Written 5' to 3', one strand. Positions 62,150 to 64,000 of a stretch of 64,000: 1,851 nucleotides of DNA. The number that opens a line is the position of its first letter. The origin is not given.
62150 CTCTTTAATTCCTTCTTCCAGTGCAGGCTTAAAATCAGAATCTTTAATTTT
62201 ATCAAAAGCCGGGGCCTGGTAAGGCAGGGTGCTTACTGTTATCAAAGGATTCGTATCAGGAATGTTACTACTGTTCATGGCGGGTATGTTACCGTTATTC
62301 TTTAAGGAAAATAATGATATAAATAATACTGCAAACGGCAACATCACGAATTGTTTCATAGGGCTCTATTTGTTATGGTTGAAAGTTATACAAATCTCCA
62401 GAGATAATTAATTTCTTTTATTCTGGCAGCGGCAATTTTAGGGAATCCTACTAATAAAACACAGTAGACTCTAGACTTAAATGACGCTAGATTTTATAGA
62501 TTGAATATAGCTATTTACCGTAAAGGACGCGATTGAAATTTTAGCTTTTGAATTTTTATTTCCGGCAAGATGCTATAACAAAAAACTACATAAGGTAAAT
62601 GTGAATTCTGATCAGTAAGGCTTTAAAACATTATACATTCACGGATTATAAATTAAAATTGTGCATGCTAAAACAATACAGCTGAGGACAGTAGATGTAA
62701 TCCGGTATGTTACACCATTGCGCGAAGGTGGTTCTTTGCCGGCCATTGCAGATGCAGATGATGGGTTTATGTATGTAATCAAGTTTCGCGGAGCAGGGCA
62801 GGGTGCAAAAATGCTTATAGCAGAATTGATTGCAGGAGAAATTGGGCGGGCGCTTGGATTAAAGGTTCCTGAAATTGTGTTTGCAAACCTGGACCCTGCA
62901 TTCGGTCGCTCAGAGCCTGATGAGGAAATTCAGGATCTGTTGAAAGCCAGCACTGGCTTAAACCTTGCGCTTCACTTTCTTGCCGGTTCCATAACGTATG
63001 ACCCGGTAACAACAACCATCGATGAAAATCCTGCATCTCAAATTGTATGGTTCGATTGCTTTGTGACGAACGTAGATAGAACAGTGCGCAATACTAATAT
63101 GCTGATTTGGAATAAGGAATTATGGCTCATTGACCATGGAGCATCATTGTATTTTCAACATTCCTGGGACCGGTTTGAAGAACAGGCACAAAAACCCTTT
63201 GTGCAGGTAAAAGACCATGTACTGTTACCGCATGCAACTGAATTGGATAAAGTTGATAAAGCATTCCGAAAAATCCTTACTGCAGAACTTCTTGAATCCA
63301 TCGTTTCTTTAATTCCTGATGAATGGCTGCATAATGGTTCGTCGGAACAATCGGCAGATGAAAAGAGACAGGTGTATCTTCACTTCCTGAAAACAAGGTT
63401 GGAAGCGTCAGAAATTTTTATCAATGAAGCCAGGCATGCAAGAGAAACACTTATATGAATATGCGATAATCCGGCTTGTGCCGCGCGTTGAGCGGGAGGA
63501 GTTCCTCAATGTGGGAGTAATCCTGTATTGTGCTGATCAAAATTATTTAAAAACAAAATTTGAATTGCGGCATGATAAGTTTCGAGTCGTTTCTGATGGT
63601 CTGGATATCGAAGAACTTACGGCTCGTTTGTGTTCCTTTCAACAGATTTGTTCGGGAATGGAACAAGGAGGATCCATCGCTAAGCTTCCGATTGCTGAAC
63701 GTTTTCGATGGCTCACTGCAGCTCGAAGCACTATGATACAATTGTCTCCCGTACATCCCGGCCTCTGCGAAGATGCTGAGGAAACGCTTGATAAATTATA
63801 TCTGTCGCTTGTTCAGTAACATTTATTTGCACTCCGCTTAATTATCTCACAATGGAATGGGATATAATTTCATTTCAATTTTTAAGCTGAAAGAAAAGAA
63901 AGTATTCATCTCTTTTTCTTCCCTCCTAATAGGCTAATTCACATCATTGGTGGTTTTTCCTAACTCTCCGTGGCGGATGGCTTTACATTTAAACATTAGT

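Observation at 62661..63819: Overlapping HipA-like kinase + DUF3037 two-gene module of unknown function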

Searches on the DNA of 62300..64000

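Call 72: search_rna_families(source=window, start=62300, end=64000, threshold=evalue, max_evalue=1)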
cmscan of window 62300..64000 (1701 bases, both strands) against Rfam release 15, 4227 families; matches with E-value up to 1: 0.
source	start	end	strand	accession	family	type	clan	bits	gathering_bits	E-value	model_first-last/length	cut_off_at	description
